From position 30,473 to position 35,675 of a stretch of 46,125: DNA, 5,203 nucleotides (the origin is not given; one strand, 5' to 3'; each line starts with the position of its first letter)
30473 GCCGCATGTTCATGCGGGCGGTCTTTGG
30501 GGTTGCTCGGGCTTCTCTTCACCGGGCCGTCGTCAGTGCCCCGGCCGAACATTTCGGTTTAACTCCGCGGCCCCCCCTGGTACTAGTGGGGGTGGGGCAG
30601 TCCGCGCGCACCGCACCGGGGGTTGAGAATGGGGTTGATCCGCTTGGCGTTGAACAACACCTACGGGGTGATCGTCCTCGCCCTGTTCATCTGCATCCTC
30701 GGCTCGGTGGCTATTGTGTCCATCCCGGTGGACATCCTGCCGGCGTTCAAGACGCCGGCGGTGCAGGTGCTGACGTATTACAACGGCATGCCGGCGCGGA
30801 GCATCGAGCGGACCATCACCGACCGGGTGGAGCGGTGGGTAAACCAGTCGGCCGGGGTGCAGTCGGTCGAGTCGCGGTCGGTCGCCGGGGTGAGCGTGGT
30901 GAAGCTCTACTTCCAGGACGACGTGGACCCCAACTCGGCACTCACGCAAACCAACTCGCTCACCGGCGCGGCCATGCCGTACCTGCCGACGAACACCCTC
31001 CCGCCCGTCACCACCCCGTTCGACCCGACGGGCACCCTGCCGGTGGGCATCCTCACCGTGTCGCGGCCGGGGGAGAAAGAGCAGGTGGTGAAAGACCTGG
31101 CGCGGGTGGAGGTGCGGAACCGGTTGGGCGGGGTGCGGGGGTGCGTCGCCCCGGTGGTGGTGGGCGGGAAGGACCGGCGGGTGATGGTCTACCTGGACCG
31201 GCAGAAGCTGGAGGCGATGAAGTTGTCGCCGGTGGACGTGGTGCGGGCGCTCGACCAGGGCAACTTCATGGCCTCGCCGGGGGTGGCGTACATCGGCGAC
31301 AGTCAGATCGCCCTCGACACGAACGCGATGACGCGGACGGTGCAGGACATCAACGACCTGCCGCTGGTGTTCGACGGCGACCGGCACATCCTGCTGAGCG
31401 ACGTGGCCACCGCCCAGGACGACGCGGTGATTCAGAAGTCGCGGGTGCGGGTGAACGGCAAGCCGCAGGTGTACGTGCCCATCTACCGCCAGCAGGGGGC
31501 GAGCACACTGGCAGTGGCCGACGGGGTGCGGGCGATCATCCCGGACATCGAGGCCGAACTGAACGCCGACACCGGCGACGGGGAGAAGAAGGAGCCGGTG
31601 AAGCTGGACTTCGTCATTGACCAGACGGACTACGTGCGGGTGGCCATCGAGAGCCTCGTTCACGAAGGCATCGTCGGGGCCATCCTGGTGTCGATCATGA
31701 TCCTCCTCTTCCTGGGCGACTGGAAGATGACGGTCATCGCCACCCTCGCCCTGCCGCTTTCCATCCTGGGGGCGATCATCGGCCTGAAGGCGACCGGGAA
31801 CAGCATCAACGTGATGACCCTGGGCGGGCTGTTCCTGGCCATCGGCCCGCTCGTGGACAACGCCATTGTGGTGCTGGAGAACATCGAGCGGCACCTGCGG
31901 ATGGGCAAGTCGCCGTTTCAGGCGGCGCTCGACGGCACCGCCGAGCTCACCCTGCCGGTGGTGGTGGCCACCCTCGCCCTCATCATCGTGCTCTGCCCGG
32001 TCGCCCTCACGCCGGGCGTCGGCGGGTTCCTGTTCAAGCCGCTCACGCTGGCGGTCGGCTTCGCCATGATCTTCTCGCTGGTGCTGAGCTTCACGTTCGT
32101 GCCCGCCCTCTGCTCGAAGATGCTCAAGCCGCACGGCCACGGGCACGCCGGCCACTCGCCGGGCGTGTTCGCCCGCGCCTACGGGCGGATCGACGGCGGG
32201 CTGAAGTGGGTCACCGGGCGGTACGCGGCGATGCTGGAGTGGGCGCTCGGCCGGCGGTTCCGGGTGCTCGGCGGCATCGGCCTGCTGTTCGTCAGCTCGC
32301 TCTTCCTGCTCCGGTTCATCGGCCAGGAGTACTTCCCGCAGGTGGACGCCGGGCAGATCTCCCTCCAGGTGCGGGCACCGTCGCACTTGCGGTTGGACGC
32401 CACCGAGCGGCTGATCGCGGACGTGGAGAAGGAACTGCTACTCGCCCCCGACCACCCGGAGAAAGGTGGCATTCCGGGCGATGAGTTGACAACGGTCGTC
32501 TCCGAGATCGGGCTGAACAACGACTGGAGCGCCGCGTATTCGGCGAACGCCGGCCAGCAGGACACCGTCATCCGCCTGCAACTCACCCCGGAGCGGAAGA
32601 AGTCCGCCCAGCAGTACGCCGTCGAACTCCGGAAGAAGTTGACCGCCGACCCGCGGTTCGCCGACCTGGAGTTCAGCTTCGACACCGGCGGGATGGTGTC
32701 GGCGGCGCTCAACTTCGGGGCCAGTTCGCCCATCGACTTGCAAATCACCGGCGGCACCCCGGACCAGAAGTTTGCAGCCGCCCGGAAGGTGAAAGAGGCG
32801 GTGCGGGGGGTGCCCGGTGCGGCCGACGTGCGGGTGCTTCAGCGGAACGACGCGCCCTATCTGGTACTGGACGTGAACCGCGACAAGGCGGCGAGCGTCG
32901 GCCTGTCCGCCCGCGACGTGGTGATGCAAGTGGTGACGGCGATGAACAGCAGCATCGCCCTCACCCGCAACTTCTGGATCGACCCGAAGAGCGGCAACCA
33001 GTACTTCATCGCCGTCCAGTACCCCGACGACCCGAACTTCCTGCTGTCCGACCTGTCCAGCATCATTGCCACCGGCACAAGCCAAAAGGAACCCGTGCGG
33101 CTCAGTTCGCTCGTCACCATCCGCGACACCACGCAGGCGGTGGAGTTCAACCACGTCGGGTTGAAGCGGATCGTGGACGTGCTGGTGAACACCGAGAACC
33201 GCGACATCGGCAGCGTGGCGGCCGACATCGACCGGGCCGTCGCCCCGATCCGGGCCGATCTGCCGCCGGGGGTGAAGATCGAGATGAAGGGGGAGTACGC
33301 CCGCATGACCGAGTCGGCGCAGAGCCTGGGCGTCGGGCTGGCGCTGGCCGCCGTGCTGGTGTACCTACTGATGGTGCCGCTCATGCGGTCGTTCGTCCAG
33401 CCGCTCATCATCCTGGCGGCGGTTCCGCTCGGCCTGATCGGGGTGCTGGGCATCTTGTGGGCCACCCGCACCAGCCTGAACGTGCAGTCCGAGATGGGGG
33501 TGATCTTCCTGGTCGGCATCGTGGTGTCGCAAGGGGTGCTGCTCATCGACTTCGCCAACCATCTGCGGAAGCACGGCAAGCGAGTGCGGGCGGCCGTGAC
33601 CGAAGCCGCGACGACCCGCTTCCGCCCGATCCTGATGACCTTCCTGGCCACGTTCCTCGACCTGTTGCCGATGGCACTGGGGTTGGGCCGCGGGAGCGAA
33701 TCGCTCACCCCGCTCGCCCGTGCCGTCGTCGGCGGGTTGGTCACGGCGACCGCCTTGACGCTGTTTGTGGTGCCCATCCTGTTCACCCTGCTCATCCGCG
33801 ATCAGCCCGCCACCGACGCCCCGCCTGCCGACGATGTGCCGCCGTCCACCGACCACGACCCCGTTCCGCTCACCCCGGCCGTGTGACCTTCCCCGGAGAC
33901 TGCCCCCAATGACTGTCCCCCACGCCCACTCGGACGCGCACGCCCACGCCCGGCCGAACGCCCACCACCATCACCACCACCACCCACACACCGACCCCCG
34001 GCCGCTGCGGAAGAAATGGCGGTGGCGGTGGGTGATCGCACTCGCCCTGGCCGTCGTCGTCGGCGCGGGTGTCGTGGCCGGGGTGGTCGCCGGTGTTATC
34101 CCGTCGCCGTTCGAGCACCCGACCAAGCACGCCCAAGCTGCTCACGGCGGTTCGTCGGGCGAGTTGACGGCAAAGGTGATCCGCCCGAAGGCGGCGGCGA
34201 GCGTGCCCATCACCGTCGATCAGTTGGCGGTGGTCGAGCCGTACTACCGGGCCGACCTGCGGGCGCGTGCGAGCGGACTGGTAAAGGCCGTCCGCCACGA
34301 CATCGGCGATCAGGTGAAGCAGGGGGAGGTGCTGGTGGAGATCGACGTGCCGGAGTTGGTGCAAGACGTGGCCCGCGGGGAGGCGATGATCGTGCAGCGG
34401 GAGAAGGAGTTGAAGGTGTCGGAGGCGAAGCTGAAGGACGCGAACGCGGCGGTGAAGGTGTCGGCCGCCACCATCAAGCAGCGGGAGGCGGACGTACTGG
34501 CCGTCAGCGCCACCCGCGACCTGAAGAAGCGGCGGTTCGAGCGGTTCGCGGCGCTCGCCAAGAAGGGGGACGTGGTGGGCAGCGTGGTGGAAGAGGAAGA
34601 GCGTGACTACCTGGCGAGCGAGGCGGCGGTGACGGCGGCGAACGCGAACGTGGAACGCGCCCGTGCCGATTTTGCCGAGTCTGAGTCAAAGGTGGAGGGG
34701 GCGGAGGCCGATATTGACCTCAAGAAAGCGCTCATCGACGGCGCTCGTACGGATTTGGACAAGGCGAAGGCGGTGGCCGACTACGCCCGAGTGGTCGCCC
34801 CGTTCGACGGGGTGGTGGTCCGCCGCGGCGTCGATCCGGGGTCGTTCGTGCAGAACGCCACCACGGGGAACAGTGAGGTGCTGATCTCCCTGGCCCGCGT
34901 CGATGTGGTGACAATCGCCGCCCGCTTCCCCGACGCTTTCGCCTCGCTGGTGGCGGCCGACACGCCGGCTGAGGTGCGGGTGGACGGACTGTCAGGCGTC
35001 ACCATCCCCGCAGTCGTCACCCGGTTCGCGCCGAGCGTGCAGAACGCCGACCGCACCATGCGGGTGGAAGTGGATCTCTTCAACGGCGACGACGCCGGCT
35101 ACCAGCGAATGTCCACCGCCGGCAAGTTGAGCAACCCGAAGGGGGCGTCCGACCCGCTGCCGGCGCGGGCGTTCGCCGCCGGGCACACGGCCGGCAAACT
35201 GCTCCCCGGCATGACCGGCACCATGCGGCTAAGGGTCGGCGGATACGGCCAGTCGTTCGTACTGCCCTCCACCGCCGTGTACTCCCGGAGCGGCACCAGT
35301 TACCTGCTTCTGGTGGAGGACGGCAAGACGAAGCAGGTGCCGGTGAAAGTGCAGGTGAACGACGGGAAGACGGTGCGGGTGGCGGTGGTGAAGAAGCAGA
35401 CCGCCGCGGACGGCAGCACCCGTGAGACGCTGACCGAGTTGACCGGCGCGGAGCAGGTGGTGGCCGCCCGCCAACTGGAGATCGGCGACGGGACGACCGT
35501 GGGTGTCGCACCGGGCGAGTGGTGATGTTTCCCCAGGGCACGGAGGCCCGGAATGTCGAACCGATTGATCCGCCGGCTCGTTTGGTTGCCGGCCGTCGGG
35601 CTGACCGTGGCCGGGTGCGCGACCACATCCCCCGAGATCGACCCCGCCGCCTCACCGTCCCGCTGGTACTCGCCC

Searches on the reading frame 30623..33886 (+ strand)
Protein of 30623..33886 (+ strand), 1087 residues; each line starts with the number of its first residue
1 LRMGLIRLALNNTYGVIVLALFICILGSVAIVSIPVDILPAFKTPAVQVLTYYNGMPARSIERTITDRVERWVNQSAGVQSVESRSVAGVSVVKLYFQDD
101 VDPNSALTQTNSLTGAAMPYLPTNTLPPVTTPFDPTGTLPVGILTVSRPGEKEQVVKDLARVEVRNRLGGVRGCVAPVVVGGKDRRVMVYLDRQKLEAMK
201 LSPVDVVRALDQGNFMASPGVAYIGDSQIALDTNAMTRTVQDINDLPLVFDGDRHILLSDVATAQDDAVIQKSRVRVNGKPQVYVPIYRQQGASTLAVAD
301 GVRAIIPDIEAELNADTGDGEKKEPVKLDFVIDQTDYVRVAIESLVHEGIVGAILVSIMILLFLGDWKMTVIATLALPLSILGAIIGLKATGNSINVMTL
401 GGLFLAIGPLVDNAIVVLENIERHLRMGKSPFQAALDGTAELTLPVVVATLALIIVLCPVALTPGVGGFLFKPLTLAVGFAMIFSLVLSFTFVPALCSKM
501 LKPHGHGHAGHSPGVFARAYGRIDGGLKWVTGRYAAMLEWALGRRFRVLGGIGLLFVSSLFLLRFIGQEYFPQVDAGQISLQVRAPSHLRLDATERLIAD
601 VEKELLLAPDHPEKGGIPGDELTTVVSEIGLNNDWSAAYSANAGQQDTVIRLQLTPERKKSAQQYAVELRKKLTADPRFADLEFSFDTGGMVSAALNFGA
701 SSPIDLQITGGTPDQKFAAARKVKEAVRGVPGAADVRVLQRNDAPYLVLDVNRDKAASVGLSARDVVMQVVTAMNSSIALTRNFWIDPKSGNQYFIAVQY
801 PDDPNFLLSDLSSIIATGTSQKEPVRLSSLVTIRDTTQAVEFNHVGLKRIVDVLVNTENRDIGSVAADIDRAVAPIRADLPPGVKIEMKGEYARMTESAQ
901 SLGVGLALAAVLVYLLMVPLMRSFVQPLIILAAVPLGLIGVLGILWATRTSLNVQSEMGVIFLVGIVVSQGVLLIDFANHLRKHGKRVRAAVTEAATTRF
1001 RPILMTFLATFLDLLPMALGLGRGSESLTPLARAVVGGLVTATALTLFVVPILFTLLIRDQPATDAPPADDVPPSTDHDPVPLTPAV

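Call 9: search_protein_families(library=pfam, proteins=[window:30623-33886:+], max_evalue=0.01)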
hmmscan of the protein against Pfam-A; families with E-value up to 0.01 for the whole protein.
window:30623-33886:+ (1087 aa): 3 families
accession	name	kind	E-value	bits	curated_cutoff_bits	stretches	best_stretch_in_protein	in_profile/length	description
PF00873.25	ACR_tran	-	4.3e-209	697.2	28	1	6-1057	2-1020/1021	AcrB/AcrD/AcrF family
PF02355.23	SecD_SecF_C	-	1.1e-05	25.4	20.5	1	351-482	37-168/189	Protein export membrane protein SecD/SecF, C-terminal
PF03176.21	MMPL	-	0.00014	21.4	20.5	1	864-1059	105-304/333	MMPL family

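Call 41: find_homologous_proteins(query=window:30623-33886:+, max_evalue=1e-100)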
Query window:30623-33886:+ (1087 aa): 3689 proteins with E <= 1e-100 among 8000 candidates; the best 120 are listed.
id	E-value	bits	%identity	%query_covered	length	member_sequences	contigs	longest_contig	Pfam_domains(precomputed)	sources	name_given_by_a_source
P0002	0.0e+0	2238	95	100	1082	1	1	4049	PF03176.22,PF02355.23,PF00873.26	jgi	jgi:multidrug efflux pump subunit AcrB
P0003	0.0e+0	2184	92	100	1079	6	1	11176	PF03176.22,PF02355.23,PF00873.26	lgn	-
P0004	0.0e+0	2184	93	100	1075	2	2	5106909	PF03176.22,PF02355.23,PF00873.26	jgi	jgi:multidrug efflux pump subunit AcrB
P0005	0.0e+0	2139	90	100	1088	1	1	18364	PF02355.23,PF00873.26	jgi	jgi:multidrug efflux pump subunit AcrB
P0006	0.0e+0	2134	91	100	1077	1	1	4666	PF03176.22,PF00873.26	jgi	jgi:multidrug efflux pump subunit AcrB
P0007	0.0e+0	1947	85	97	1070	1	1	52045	PF03176.22,PF02355.23,PF00873.26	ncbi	-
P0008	0.0e+0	1927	84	97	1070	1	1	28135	PF03176.22,PF02355.23,PF00873.26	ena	-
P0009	0.0e+0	1813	77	100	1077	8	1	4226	PF03176.22,PF00873.26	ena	-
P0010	0.0e+0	1808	79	98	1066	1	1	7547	PF03176.22,PF02355.23,PF00873.26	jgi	jgi:multidrug efflux pump subunit AcrB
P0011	0.0e+0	1800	78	98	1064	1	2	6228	PF03176.22,PF00873.26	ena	-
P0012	0.0e+0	1800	77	100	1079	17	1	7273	PF03176.22,PF00873.26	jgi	-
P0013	0.0e+0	1799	78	99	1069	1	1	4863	PF03176.22,PF00873.26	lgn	-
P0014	0.0e+0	1792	79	97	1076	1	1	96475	PF00873.26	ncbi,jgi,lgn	jgi:multidrug efflux pump subunit AcrB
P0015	0.0e+0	1788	78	97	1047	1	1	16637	PF00873.26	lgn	-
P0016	0.0e+0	1787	79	97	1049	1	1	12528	PF03176.22,PF00873.26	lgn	-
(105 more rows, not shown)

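Call 42: find_encoding_contigs(protein=P0004, flank=10000, max_places=3)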
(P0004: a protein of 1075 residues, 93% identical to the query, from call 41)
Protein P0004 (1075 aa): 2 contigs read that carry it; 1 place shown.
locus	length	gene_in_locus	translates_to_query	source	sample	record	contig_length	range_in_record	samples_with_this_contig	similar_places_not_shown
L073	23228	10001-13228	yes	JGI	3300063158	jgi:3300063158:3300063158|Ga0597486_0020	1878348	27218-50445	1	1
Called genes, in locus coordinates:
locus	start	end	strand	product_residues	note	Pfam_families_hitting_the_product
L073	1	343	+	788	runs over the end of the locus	PF03169:OPT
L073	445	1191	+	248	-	PF00106:adh_short, PF08659:KR, PF13561:adh_short_C2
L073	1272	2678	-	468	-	PF07396:Porin_O_P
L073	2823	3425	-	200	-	PF00149:Metallophos, PF12850:Metallophos_2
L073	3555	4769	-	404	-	PF00069:Pkinase, PF07714:PK_Tyr_Ser-Thr, PF03109:ABC1 (weak)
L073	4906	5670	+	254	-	PF06439:3keto-disac_hyd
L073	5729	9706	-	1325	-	PF00069:Pkinase, PF07714:PK_Tyr_Ser-Thr, PF00400:WD40, PF23381:Beta-prop_IFT122_1st, PF24807:WD40_CDC20-Fz, PF24814:WD40_Prp19, PF25172:Beta-prop_WDR3_2nd, PF25173:Beta-prop_WDR3_1st, +152 more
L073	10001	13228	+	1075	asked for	PF00873:ACR_tran, PF02355:SecD_SecF_C (faint), PF03176:MMPL (weak)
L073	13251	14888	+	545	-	PF25917:BSH_RND, PF25919:BSH_CusB (weak), PF25973:BSH_CzcB, PF25954:Beta-barrel_RND_2 (weak), PF25989:YknX_C (faint)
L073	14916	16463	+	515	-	PF02321:OEP (weak)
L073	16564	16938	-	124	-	PF01609:DDE_Tnp_1, PF13612:DDE_Tnp_1_3 (weak), PF13586:DDE_Tnp_1_2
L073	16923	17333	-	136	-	PF13340:DUF4096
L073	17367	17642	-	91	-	PF00072:Response_reg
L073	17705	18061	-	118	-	-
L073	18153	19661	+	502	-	PF00884:Sulfatase, PF01663:Phosphodiest (faint), PF16347:SGSH_C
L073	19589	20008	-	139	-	PF00665:rve (weak)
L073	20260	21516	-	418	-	PF13546:DDE_5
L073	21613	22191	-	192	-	PF13358:DDE_3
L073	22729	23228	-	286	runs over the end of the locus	PF00149:Metallophos (weak)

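Call 43: find_encoding_contigs(protein=P0005, flank=10000, max_places=3)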
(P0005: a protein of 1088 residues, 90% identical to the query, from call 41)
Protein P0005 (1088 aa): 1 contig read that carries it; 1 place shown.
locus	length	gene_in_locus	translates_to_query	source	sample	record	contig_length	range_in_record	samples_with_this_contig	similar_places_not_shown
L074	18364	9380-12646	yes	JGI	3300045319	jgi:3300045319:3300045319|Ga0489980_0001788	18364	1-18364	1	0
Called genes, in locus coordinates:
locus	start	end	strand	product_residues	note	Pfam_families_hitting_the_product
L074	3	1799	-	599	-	?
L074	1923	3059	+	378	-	PF00532:Peripla_BP_1 (faint), PF13377:Peripla_BP_3, PF12833:HTH_18, PF00165:HTH_AraC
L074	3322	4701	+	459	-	PF07394:DUF1501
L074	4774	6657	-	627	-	PF00326:Peptidase_S9 (weak), PF07676:PD40 (faint), PF26550:Tricorn_2nd (faint), PF26549:Tricorn_N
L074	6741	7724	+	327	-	PF00135:COesterase, PF20434:BD-FAE, PF07859:Abhydrolase_3, PF12697:Abhydrolase_6 (weak), PF00326:Peptidase_S9 (faint)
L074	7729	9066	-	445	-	PF07394:DUF1501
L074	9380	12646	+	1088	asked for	PF00873:ACR_tran, PF02355:SecD_SecF_C (faint)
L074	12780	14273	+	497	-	PF25919:BSH_CusB (faint), PF25917:BSH_RND, PF25973:BSH_CzcB, PF25954:Beta-barrel_RND_2 (weak), PF25989:YknX_C (weak)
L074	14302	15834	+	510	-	PF02321:OEP (weak)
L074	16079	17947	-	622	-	PF13517:FG-GAP_3 (weak), PF01839:FG-GAP (weak), PF13517:FG-GAP_3 (weak)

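Call 44: find_encoding_contigs(protein=P0007, flank=10000, max_places=3)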
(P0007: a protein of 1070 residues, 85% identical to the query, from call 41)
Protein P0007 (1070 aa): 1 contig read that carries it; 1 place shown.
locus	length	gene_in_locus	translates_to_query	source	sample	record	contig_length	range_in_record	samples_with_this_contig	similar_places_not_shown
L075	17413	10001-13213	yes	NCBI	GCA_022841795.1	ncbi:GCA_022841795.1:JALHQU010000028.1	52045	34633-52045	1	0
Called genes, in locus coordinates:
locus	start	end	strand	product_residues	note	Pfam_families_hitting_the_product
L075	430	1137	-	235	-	PF13276:HTH_21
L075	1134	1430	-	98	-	PF01527:HTH_Tnp_1, PF13542:HTH_Tnp_ISL3 (weak), PF13384:HTH_23, PF13518:HTH_28, PF13551:HTH_29 (weak)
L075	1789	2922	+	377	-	PF06925:MGDG_synth, PF00534:Glycos_transf_1, PF13692:Glyco_trans_1_4 (weak), PF04101:Glyco_tran_28_C (weak)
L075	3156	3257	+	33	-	-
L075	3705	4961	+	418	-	-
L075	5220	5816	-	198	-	-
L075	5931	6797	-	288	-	PF13936:HTH_38 (weak)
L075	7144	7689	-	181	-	-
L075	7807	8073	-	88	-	-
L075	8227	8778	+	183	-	-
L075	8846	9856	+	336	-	-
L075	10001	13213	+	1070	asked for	PF00873:ACR_tran, PF02355:SecD_SecF_C (faint), PF03176:MMPL (faint)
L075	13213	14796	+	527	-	PF25917:BSH_RND, PF25919:BSH_CusB (weak), PF25973:BSH_CzcB, PF25954:Beta-barrel_RND_2 (weak), PF25989:YknX_C (weak)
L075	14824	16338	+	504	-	PF02321:OEP (weak)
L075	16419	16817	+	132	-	PF00292:PAX (weak), PF13384:HTH_23 (faint), PF13565:HTH_32 (weak)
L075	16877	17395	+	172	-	PF13358:DDE_3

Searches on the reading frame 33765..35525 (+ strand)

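Call 9: search_protein_families(library=pfam, proteins=[window:33765-35525:+], max_evalue=0.01)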
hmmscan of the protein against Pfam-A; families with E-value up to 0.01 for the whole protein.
window:33765-35525:+ (586 aa): 3 families
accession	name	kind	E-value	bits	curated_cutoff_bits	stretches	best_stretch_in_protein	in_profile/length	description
PF16576.10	HlyD_D23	-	2.4e-17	63.4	30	2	313-442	80-205/214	Barrel-sandwich domain of CusB or HlyD membrane-fusion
PF13437.12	HlyD_3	-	1.2e-09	39.2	22.2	1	343-438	2-93/106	HlyD family secretion protein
PF13533.13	Biotin_lipoyl_2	-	0.0053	17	29.8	1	166-194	4-32/32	Biotin-lipoyl like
